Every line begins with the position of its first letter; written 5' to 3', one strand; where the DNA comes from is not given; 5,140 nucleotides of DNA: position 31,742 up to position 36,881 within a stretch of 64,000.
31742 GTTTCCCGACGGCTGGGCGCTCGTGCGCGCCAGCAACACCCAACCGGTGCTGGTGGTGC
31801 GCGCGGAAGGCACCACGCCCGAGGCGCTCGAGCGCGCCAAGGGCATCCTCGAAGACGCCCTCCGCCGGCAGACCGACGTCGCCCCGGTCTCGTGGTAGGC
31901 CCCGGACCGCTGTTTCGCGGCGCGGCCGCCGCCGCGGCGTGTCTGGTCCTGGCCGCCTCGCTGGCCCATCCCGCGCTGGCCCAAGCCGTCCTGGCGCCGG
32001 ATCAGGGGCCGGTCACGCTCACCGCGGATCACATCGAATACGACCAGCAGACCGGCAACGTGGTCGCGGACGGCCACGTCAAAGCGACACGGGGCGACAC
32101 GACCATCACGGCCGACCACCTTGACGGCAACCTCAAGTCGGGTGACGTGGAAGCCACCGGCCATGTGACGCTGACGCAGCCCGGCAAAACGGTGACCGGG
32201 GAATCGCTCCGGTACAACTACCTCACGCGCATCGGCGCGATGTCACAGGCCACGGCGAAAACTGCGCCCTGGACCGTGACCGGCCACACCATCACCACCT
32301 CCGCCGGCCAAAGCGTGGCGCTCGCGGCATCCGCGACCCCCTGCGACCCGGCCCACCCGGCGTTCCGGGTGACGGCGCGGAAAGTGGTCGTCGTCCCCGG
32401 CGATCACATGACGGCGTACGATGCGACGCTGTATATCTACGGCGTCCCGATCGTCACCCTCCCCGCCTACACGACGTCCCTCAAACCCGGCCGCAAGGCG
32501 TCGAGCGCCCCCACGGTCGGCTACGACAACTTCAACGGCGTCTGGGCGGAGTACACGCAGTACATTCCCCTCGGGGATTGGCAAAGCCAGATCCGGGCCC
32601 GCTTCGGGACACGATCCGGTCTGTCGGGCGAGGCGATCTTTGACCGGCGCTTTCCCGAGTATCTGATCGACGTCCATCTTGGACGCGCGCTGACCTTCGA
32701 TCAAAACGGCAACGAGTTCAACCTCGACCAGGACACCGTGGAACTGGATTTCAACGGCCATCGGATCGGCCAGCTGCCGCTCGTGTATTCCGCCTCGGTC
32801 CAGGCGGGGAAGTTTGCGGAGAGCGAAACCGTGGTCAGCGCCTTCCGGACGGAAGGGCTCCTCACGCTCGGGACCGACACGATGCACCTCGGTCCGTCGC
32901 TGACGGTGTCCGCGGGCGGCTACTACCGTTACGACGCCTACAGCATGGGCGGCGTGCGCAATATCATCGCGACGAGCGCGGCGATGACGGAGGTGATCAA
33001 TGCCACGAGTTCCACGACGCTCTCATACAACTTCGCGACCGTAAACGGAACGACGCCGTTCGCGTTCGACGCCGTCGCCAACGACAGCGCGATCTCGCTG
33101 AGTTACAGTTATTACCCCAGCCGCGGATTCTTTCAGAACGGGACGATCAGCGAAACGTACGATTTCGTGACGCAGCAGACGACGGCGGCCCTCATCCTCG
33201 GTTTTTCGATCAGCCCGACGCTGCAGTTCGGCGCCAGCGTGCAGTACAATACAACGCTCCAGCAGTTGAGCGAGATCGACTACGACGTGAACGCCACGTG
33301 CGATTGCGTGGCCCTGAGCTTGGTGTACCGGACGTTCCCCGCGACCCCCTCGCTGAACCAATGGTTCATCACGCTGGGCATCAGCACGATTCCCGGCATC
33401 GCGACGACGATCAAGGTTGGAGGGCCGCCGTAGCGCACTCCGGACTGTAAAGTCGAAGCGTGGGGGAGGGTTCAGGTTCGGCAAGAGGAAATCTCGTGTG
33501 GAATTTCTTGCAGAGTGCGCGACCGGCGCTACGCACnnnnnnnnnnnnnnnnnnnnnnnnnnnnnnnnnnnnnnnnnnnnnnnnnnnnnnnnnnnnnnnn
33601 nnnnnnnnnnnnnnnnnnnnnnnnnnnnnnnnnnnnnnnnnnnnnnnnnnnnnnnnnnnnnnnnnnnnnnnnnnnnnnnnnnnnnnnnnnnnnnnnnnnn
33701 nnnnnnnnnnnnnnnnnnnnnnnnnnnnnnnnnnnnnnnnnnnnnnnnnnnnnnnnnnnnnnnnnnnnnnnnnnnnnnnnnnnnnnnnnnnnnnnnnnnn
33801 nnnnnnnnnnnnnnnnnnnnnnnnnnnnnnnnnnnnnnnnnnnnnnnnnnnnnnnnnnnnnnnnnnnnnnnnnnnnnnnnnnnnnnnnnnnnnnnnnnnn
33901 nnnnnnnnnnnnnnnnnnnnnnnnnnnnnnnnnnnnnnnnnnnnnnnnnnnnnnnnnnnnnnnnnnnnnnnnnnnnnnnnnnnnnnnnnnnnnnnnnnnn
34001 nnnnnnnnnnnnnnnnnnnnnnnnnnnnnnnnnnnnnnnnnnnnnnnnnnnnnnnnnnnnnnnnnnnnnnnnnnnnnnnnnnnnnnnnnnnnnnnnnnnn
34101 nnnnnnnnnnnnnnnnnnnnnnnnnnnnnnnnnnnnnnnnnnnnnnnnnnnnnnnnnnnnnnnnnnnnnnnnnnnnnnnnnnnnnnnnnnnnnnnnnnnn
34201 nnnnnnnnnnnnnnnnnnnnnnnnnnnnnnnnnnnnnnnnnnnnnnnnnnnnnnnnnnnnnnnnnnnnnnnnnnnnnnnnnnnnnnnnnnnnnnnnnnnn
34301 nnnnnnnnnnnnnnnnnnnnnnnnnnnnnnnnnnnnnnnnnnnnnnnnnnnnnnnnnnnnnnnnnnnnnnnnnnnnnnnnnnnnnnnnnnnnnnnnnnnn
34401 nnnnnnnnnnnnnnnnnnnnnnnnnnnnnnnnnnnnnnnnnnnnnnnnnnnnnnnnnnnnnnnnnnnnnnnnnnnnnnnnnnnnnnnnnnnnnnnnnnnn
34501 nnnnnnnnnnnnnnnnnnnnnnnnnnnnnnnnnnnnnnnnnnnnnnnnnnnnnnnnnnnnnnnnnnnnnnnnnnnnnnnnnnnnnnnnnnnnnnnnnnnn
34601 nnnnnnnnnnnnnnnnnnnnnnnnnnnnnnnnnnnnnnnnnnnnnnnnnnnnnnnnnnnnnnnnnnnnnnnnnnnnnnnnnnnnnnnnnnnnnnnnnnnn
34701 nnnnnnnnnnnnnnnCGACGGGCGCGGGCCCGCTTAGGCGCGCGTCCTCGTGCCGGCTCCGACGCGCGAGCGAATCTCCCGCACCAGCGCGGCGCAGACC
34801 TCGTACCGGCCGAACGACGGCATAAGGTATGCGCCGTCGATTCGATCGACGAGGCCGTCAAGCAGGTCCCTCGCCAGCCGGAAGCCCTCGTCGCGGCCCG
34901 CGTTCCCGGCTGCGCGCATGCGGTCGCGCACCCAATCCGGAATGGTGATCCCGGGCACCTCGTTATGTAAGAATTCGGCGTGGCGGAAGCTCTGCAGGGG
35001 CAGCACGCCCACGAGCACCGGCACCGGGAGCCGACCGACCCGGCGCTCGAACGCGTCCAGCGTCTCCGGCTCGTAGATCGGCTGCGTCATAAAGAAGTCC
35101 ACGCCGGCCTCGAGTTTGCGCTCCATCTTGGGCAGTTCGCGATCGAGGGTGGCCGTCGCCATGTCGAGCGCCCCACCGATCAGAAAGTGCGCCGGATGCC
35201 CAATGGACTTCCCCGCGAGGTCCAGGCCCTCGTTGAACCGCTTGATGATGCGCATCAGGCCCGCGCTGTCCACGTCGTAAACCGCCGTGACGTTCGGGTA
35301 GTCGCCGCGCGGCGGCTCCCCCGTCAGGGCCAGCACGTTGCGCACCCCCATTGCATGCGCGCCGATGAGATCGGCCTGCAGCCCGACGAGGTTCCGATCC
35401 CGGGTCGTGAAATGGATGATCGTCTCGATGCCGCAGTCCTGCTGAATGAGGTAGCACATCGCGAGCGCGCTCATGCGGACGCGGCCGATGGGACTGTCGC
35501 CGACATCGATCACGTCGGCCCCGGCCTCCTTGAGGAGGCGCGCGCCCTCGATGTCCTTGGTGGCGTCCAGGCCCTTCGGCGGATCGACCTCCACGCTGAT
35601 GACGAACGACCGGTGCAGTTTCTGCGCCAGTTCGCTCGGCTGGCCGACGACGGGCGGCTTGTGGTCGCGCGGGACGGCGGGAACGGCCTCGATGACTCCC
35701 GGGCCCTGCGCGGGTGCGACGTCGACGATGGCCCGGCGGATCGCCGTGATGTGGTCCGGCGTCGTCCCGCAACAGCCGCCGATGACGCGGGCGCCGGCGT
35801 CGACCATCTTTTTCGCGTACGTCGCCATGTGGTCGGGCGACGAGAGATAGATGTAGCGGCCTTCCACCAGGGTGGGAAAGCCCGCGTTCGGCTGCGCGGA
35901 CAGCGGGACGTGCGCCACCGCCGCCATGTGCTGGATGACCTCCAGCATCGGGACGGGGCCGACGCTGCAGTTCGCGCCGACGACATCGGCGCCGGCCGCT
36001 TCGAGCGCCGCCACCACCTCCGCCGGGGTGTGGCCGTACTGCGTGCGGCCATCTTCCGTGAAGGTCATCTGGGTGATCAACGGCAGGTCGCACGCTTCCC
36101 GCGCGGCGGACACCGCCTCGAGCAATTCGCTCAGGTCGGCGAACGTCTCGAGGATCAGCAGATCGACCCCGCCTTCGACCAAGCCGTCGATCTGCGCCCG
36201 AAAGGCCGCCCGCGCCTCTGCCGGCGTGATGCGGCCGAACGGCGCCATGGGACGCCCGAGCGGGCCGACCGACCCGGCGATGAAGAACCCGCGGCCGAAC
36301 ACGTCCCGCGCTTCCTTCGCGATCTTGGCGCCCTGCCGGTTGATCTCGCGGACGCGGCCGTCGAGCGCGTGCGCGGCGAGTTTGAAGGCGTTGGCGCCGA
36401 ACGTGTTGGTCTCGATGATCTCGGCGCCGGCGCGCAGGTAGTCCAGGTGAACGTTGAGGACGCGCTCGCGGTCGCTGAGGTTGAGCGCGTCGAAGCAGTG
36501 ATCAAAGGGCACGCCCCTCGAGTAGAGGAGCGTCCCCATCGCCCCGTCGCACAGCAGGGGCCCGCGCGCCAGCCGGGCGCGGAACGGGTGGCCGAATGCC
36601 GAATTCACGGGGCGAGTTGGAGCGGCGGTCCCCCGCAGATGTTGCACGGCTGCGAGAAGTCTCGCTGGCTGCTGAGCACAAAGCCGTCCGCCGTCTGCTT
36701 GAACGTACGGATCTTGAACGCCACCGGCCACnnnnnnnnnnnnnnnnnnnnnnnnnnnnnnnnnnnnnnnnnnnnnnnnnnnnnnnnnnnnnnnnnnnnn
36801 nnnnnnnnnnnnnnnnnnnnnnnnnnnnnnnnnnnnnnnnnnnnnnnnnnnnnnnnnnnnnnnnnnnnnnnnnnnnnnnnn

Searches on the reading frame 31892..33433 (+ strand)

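Call 10: search_protein_families(library=pfam, proteins=[window:31892-33433:+])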
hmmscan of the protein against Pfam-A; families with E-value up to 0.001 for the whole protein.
window:31892-33433:+ (513 aa): 2 families
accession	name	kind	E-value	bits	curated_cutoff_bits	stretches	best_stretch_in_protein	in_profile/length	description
PF03968.19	LptD_N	-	7.8e-11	42.6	20.4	1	44-136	3-107/113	LptA/(LptD N-terminal domain) LPS transport protein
PF06835.18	LptC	-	1.2e-05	25.4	21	1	36-113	80-162/175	Lipopolysaccharide-assembly, LptC-related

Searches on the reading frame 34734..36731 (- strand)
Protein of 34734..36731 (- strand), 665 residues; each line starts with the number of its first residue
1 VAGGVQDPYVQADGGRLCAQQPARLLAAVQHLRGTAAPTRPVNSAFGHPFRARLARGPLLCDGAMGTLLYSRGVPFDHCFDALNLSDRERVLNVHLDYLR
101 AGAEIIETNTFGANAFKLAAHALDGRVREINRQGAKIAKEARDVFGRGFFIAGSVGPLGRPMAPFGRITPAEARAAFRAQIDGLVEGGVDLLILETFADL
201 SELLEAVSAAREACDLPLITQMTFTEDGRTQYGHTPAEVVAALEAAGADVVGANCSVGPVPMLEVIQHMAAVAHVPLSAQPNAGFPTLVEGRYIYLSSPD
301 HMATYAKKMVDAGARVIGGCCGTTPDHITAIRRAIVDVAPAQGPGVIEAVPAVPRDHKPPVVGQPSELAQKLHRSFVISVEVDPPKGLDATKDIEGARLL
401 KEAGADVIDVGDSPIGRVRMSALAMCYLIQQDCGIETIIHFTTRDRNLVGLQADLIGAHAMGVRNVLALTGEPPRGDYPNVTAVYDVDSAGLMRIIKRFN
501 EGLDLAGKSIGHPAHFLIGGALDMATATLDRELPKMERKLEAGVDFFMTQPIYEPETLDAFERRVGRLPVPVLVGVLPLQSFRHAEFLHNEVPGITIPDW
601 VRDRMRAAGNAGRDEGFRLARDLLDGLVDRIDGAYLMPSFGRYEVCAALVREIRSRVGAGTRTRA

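Call 10: search_protein_families(library=pfam, proteins=[window:34734-36731:-])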
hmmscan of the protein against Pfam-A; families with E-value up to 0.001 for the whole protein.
window:34734-36731:- (665 aa): 2 families
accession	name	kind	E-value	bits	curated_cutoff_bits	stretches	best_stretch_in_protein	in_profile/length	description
PF02574.22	S-methyl_trans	-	3.2e-74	250.8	22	1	59-334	1-282/283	Homocysteine S-methyltransferase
PF02219.23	MTHFR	-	7.7e-35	121.1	24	1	373-608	8-238/287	Methylenetetrahydrofolate reductase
